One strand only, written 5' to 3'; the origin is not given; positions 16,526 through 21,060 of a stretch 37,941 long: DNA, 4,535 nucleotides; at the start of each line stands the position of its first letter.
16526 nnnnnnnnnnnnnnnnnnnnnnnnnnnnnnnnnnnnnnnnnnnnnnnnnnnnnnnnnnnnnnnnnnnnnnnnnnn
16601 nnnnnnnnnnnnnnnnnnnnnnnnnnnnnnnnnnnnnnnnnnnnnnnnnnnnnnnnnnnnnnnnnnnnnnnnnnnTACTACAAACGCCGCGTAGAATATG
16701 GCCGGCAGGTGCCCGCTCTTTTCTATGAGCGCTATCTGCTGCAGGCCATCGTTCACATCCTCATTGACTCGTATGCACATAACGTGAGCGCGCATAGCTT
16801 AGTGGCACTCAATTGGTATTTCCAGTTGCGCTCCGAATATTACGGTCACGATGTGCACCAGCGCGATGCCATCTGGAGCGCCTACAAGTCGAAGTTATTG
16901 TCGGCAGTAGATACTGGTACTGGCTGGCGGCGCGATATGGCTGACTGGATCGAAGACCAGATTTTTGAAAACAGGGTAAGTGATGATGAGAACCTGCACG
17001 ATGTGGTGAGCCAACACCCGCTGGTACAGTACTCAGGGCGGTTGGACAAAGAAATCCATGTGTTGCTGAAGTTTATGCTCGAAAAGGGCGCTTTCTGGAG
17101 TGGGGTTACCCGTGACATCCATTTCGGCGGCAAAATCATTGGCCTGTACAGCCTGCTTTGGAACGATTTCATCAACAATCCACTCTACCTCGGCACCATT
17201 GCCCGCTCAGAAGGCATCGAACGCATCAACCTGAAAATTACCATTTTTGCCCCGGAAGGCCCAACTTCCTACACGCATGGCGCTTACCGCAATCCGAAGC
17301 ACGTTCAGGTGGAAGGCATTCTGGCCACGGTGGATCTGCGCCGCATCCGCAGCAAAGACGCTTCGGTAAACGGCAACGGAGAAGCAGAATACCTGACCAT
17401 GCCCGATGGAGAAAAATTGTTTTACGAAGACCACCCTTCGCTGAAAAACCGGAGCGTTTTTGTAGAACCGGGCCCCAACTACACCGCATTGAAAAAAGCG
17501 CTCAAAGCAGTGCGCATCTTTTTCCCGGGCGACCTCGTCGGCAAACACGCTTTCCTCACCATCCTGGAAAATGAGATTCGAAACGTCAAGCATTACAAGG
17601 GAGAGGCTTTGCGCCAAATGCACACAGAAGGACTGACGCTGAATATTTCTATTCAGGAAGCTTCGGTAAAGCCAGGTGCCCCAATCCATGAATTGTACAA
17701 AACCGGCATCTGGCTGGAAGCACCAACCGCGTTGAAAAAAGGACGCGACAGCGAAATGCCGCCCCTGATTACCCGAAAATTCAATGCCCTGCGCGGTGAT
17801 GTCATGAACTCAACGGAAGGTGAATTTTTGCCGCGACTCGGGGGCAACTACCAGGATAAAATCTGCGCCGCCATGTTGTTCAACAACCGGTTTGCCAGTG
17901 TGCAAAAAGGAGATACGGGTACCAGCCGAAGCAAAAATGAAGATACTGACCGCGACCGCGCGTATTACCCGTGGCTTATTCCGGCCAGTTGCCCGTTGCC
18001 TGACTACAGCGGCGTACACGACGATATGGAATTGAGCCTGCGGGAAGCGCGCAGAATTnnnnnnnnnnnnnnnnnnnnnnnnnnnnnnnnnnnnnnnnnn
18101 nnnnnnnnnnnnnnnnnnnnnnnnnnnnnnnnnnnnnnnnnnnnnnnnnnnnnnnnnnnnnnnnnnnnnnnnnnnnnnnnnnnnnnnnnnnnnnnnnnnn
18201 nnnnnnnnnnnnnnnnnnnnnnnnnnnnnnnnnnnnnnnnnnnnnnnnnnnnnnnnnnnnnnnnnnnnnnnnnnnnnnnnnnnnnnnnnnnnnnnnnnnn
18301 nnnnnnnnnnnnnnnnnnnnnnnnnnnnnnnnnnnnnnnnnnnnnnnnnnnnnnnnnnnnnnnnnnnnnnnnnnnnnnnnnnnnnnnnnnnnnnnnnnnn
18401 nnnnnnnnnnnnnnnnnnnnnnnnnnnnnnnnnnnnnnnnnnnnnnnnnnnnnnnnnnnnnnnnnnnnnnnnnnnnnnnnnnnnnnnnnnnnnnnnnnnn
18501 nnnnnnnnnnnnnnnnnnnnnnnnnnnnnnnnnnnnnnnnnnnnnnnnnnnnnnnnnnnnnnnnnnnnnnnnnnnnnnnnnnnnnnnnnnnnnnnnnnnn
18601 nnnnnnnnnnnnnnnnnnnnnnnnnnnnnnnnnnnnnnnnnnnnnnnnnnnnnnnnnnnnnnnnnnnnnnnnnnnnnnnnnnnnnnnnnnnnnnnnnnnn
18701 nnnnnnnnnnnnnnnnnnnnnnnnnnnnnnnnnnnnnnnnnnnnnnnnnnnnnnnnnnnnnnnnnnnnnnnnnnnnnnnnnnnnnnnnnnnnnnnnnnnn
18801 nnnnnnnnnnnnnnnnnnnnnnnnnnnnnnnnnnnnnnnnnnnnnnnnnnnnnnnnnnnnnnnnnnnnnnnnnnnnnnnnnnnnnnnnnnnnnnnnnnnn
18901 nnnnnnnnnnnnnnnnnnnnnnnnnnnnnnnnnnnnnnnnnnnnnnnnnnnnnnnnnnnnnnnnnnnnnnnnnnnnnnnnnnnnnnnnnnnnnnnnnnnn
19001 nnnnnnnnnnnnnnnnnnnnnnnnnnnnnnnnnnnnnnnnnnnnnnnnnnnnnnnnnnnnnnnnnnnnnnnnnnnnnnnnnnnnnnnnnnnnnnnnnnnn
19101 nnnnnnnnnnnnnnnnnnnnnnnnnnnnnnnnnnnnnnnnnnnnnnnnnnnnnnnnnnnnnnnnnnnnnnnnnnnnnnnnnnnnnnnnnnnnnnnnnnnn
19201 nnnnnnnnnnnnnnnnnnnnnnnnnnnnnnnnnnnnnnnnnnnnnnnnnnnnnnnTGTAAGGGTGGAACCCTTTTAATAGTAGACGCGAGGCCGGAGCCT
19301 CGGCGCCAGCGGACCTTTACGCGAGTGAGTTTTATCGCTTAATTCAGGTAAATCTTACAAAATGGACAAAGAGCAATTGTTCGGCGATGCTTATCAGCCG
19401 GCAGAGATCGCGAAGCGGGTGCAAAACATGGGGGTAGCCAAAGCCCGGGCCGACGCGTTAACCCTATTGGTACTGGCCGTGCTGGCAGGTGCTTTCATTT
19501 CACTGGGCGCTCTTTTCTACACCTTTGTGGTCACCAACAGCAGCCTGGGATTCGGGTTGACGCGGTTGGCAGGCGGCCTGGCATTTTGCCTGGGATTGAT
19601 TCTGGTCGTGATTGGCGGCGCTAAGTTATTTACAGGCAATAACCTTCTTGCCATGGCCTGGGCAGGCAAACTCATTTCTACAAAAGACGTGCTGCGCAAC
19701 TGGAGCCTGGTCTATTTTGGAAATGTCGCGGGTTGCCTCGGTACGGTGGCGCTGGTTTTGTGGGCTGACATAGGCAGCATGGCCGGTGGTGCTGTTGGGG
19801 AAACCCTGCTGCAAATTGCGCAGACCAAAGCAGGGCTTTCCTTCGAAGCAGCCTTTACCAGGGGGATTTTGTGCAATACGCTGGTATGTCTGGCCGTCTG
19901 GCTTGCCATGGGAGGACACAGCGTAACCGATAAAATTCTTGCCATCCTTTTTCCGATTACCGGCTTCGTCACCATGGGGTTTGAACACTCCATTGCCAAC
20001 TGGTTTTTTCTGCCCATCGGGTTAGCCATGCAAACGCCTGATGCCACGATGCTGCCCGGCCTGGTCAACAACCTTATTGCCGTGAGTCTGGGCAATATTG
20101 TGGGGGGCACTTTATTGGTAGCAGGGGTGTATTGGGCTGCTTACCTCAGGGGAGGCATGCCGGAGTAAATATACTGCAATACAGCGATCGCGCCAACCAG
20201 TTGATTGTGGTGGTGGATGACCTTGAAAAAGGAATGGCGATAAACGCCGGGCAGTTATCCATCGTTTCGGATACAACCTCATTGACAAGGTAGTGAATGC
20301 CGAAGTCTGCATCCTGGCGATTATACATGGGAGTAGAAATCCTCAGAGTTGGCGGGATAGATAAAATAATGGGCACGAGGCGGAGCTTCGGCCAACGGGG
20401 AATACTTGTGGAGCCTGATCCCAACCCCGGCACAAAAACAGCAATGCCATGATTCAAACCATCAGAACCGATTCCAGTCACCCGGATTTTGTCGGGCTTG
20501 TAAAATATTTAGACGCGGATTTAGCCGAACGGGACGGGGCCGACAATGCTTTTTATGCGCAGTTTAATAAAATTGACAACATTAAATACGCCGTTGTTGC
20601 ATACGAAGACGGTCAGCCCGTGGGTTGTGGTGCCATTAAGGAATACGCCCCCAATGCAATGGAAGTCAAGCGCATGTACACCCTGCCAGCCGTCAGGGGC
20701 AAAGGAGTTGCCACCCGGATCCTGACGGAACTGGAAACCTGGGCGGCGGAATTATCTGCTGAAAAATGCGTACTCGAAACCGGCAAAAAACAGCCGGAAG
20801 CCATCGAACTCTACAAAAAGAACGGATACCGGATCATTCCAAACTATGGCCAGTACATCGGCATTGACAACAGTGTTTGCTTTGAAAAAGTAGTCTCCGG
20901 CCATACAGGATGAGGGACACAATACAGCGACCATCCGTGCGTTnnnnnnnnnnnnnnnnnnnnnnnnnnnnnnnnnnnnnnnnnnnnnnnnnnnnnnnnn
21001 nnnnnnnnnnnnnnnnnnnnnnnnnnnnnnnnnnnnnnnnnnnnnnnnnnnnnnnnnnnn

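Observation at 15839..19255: Giant orphan protein: GHKL/histidine-kinase-like ATP-binding boxes plus a receiver-like C-terminus with His in place of the phospho-acceptor Asp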

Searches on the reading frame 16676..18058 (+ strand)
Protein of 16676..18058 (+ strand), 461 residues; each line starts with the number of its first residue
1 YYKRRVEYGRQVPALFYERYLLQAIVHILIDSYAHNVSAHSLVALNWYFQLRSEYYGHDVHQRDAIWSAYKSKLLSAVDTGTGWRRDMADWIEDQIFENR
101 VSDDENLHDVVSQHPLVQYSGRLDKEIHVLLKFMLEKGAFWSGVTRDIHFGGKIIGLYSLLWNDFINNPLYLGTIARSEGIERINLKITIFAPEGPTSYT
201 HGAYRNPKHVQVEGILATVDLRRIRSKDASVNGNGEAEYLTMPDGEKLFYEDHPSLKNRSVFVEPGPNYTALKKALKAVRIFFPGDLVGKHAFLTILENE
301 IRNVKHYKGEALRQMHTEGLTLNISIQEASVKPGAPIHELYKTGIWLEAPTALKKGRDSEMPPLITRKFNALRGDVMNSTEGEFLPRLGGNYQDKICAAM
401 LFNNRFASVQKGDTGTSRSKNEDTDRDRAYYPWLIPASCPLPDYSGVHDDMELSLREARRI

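Call 66: predict_structure(alignment_id=A4)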
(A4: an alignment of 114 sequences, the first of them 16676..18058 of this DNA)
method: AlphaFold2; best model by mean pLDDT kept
length: 461 residues; sequences in the alignment: 114
mean_pLDDT: 85.3   pTM: 0.85
mean pLDDT of the five models: 85.3, 84.4, 82.1, 81.2, 80.9
residues with pLDDT >= 90: 233; 70-90: 178; 50-70: 43; < 50: 7
segments of 3 or more residues with pLDDT < 50: 458-461
pLDDT, mean of each block of 10 residues (from residue 1): 78 87 88 63 68 77 83 76 66 69 52 68 87 86 73 96 96 85 96 83 84 97 92 85 95 95 97 98 93 95 94 96 96 88 95 88 93 90 85 94 91 89 90 91 76 64 32
secondary structure, 60 per line:
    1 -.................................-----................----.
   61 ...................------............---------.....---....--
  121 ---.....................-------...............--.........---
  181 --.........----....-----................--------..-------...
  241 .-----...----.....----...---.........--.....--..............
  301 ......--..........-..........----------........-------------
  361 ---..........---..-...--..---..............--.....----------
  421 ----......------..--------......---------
elements in order: H2-34 H40-55 H60-79 H86-97 H107-111 H115-118 H124-144 E152-156 H157-166 H169-177 E183-191 H196-199 E205-220 E238-241 E247-249 H254-258 E263-265 H269-277 E280-284 H287-306 H309-318 E320-329 E340-347 H364-373 H390-403 H406-410 H425-430 E447-452
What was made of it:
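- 16466..17107 (+): Helical stalk, aa 210-423. Includes the 82-residue helix 278-359. The sub-model shows a helix break at aa 314-318 (call 66).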

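Call 68: fold_search(model_id=the predicted structure, library=pdb)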
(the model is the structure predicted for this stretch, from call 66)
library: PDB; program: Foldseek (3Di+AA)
matches with E <= 10: 46; with E <= 0.001: 0
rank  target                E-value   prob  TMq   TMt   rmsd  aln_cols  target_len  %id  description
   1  6dk8_A                2.2e-01  0.23  0.18  0.30  13.5       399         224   10  RetS kinase region without cobalt (released 2019-03-20)
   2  8a52_A                3.1e-01  0.35  0.22  0.27  22.0       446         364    9  Crystal structure of a chimeric LOV-Histidine kinase SB2F1 (asymmetrical variant, trigonal form with long c-axis) (released 2023-12-27)
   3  6dk8_E                4.1e-01  0.20  0.18  0.31  13.6       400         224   11  RetS kinase region without cobalt (released 2019-03-20)
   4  8a7f_B                4.8e-01  0.21  0.19  0.23  24.3       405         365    8  Crystal structure of a chimeric LOV-Histidine kinase SB2F1-I66R mutant (asymmetrical variant, trigonal form with long  (released 2024-01-10)
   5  6dk7_G                5.9e-01  0.10  0.16  0.25  14.9       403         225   10  RetS histidine kinase region with cobalt (released 2019-03-20)
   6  6dk7_A                6.8e-01  0.15  0.19  0.31  14.7       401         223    9  RetS histidine kinase region with cobalt (released 2019-03-20)
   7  6dk8_C                1.3e+00  0.08  0.17  0.28  13.9       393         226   11  RetS kinase region without cobalt (released 2019-03-20)
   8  9epn_A                1.4e+00  0.12  0.19  0.29  20.3       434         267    9  Crystal structure of HprS histidine kinase cytoplasmic fragment from Escherichia coli (released 2025-01-22)
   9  7rzw_A                1.5e+00  0.14  0.22  0.14  14.9       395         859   10  CryoEM structure of Arabidopsis thaliana phytochrome B (released 2022-04-13)
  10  7zp0_E                1.6e+00  0.11  0.18  0.31  14.7       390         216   10  Crystal structure of CusS histidine kinase catalytic core from Escherichia coli (released 2022-08-31)
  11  7z8n_A                1.7e+00  0.02  0.09  0.13  28.0       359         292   10  GacS histidine kinase from Pseudomonas aeruginosa (released 2022-07-13)
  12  9m6k_A                2.3e+00  0.01  0.07  0.07  29.0       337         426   12  Cryo-EM structure of bacteriophage NF5 portal (released 2025-12-17)
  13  6dk8_G                2.6e+00  0.07  0.16  0.28  15.2       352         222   12  RetS kinase region without cobalt (released 2019-03-20)
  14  8a3u                  2.7e+00  0.09  0.21  0.25  22.4       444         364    8  Crystal structure of a chimeric LOV-Histidine kinase SB2F1 (symmetrical variant, trigonal form with short c-axis) (released 2023-12-20)
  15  8zdj_A                2.7e+00  0.01  0.09  0.08  26.6       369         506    9  Cryo-EM structure of Mycobacteriophage Douge genome-packed connector (gp5, gp9, gp10, gp12 and gp13) (released 2025-06-25)
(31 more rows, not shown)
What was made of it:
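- On Histidine kinase / GHKL (HATPase_c): Core sub-model hits to HK cores have E of at least 0.2 and TM of at most 0.31 (call 68).
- Closest known: CheA-type kinases. Same: CheA P4 appears among the fold hits (call 68).
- Sub-model aa 280-740 (pLDDT 85): the top hits include RetS, LOV-HK, HprS, CusS, GacS and CheA-P4 (call 68). The best PDB hit of the core sub-model is the non-canonical RetS kinase region (call 68).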

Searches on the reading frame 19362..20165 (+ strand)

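Call 4: search_protein_families(library=pfam, proteins=[window:19362-20165:+], max_evalue=0.1)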
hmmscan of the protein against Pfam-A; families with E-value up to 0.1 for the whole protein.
window:19362-20165:+ (268 aa): 1 family
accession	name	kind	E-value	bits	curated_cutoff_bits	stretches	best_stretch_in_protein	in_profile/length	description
PF01226.23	Form_Nir_trans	-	7.1e-70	235.5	34.6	1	15-259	1-240/240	Formate/nitrite transporter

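Call 5: search_protein_families(library=padloc, proteins=[window:19362-20165:+], max_evalue=0.1)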
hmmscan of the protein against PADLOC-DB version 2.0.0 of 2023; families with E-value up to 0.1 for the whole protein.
window:19362-20165:+ (268 aa): 0 families

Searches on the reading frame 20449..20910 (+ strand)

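Call 4: search_protein_families(library=pfam, proteins=[window:20449-20910:+], max_evalue=0.1)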
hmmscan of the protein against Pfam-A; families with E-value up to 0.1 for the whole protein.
window:20449-20910:+ (154 aa): 8 families
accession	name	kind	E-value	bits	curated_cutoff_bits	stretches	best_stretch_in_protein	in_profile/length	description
PF00583.31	Acetyltransf_1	-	4e-17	63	20.7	1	39-127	24-116/116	Acetyltransferase (GNAT) family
PF13508.13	Acetyltransf_7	-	1.9e-15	57.4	27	1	48-128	5-83/84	Acetyltransferase (GNAT) domain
PF13673.13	Acetyltransf_10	-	3.1e-09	37.3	23.6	1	34-130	21-110/128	Acetyltransferase (GNAT) domain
PF13302.13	Acetyltransf_3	-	2.2e-05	25.6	25.4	1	34-128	44-138/138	Acetyltransferase (GNAT) domain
PF08445.16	FR47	-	0.00052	20.4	22.1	1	73-130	24-80/86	FR47-like protein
PF25170.1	TPR_WDR35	-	0.039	14.3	27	0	111-127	16-32/68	WD repeat-containing protein 35, TPR repeats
PF13880.12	Acetyltransf_13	-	0.062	13.6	22.8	1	71-92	5-26/69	ESCO1/2 acetyl-transferase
PF23209.2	IDM1_C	-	0.087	13.3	33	0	47-112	34-99/140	Increased DNA methylation 1, C-terminal domain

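Call 5: search_protein_families(library=padloc, proteins=[window:20449-20910:+], max_evalue=0.1)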
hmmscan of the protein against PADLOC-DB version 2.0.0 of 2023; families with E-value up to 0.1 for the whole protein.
window:20449-20910:+ (154 aa): 0 families
